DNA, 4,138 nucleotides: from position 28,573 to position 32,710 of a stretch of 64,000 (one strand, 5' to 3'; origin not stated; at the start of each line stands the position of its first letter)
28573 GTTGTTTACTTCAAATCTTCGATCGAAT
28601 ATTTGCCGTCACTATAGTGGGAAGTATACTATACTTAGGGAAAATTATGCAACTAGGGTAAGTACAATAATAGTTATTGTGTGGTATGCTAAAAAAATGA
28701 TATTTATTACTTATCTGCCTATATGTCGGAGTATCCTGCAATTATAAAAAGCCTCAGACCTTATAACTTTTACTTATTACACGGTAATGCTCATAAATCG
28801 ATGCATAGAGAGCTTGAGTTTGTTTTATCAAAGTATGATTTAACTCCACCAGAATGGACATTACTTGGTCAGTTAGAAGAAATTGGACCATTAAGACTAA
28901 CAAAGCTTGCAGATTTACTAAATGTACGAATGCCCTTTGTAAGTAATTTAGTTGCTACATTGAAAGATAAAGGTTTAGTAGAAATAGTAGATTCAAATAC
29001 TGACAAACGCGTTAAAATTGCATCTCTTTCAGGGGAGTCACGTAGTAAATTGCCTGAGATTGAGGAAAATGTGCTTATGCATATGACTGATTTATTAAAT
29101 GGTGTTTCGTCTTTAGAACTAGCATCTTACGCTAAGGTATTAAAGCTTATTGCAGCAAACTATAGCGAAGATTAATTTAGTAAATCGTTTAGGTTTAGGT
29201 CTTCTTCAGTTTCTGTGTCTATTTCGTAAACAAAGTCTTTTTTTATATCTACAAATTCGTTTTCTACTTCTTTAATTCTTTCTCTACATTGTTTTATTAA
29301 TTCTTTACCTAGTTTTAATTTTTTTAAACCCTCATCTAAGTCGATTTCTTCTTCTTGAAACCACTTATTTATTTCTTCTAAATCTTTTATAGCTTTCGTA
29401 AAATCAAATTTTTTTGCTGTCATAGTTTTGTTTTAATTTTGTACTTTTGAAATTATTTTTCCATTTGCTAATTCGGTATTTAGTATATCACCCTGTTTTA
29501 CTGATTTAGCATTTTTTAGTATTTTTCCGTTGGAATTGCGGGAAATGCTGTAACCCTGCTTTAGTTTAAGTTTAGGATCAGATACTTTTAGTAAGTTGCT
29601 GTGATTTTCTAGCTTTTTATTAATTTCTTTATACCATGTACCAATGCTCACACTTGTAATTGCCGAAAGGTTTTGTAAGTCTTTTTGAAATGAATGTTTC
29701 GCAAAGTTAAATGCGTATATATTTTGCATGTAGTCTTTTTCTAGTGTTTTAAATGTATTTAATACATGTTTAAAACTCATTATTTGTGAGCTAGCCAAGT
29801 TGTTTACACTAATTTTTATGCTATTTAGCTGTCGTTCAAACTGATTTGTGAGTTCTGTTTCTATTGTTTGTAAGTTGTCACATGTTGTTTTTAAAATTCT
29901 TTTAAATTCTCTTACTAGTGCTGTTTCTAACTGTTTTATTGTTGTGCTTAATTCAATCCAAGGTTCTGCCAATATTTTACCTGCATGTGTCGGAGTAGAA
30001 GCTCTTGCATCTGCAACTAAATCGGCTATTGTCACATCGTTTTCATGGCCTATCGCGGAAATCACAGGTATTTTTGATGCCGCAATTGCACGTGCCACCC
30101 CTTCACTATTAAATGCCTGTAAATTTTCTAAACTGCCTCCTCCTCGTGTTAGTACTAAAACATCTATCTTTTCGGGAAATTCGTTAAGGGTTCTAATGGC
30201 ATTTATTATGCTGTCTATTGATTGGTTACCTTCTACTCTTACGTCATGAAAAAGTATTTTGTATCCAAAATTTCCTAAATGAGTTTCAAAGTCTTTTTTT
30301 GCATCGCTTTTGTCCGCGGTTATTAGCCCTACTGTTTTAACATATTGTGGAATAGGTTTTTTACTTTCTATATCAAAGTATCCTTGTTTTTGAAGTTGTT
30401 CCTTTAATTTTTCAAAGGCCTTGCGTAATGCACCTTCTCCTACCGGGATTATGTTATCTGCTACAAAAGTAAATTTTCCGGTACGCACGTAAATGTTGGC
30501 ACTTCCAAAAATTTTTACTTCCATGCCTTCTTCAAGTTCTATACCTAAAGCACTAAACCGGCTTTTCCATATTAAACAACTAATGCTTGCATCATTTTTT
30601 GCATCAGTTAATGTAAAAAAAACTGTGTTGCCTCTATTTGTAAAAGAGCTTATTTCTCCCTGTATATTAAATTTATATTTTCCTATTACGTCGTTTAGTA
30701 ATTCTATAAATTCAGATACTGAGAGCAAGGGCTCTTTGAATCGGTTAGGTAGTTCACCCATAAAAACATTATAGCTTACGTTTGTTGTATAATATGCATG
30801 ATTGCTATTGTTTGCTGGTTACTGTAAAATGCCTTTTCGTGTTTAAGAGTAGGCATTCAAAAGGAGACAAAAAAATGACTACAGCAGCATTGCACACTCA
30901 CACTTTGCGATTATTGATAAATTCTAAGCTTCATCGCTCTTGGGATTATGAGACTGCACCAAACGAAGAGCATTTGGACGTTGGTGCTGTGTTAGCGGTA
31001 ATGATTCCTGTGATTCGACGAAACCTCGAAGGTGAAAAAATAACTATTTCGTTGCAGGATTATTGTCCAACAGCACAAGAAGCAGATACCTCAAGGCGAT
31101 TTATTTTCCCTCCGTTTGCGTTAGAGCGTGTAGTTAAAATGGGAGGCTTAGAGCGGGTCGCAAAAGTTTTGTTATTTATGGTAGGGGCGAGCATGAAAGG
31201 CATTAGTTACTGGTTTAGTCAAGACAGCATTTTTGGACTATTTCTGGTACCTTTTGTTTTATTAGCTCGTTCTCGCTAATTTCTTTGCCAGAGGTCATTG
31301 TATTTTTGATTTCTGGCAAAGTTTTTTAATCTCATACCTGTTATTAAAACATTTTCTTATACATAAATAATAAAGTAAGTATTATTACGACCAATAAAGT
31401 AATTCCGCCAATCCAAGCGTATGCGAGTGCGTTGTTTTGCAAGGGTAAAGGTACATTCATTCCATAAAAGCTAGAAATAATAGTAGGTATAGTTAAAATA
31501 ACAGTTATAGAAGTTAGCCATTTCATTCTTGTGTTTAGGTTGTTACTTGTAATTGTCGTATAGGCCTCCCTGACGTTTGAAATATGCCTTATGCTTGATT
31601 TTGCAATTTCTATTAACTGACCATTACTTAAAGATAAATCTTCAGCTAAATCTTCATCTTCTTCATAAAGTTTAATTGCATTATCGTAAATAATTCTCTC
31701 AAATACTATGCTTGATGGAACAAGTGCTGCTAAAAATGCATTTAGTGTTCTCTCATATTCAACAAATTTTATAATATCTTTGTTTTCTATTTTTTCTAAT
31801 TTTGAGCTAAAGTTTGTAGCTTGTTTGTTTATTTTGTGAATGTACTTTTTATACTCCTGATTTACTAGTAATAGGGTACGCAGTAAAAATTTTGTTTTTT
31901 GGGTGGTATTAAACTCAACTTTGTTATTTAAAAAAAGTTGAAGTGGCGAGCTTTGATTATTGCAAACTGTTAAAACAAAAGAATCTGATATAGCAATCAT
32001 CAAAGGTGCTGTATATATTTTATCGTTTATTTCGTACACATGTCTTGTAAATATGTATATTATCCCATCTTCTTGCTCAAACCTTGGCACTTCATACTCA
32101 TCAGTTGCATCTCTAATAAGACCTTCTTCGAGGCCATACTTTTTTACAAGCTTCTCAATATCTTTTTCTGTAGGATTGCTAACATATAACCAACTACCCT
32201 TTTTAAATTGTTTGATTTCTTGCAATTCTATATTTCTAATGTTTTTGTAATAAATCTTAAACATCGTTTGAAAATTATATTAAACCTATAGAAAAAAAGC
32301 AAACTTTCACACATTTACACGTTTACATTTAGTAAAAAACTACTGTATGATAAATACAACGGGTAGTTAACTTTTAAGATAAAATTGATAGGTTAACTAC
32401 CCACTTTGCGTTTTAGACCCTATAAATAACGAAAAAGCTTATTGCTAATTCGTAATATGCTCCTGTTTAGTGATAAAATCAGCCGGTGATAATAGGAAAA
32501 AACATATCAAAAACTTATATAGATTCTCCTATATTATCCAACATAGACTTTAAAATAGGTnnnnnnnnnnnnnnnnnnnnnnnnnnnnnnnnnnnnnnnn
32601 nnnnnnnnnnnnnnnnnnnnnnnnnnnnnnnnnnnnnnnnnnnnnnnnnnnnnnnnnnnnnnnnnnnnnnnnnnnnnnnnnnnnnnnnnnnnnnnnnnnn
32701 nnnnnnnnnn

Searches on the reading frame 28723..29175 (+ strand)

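Call 6: search_protein_families(library=ncbifam, proteins=[window:28723-29175:+])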
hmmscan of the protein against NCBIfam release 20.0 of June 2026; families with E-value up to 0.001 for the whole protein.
window:28723-29175:+ (150 aa): 4 families
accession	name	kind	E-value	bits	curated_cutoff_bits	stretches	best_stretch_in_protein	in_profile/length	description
TIGR02337.1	HpaR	equivalog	1.6e-07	31.2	121.2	1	30-133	16-119/130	homoprotocatechuate degradation operon regulator HpaR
NF002926.0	PRK03573.1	equivalog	1.8e-07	31.2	120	1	35-146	24-136/144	transcriptional regulator SlyA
TIGR01884.1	cas_HTH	subfamily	8.8e-05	22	60.2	1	30-99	130-198/202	CRISPR-associated CARF protein Csa3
NF053777.1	Saro0803TransReg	equivalog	0.00068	19.3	200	1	23-143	18-138/140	Saro_0803 family transcriptional regulator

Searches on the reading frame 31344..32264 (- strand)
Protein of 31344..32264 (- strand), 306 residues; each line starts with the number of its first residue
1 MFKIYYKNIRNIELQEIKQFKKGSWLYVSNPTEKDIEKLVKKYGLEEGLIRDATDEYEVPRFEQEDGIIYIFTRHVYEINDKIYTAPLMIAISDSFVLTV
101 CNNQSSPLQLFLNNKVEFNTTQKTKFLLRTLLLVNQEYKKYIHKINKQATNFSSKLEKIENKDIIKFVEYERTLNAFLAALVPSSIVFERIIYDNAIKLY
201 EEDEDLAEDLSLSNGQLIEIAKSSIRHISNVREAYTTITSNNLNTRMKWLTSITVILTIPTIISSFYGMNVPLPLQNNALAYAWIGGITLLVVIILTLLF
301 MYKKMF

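Call 6: search_protein_families(library=ncbifam, proteins=[window:31344-32264:-])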
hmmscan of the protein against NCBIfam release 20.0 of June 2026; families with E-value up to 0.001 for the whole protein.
window:31344-32264:- (306 aa): 1 family
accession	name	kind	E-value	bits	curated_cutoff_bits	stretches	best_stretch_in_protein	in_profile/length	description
TIGR00383.1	corA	equivalog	2.7e-25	89.4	200.75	1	14-303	19-315/320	magnesium/cobalt transporter CorA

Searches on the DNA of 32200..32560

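Call 34: search_rna_families(source=window, start=32200, end=32560, threshold=evalue, max_evalue=10)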
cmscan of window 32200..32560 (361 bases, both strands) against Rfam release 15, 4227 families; matches with E-value up to 10: 10.
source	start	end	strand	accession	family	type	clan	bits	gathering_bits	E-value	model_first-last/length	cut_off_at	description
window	32316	32443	+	RF01692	Bacteroid-trp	Cis-reg; leader;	-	21.5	49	5.4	1-131/131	no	Bacteroidete tryptophan peptide leader RNA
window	32425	32514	-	RF04312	trpB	Cis-reg;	-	21.4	59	1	1-107/107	no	trpB ncRNA motif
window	32352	32415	+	RF03400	mir-728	Gene; miRNA;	-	18.5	70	1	1-62/62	no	mir-728 microRNA precursor family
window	32457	32544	-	RF00348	snoR9_plant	Gene; snRNA; snoRNA; CD-box;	-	18.5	43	2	1-129/129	no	Small nucleolar RNA snoR9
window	32343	32416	+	RF00351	snoR20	Gene; snRNA; snoRNA; CD-box;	-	17.6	43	9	1-90/90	no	Small nucleolar RNA R20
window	32225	32262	+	RF01353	CRISPR-DR44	Gene; CRISPR;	-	17.2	35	5.2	1-28/28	no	CRISPR RNA direct repeat element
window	32351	32413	+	RF03831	mir-627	Gene; miRNA;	-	15.5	86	1.8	1-87/87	no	mir-627 microRNA precursor family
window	32347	32411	+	RF04063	MIR2629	Gene; miRNA;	-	14.8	60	0.77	1-66/66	no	MIR2629 microRNA precursor family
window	32353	32417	-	RF04063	MIR2629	Gene; miRNA;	-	14.5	60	1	1-66/66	no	MIR2629 microRNA precursor family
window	32295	32310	+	RF01792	eiav_FSE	Cis-reg; frameshift_element;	-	12.8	40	1.6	1-35/35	no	ribosomal frameshift site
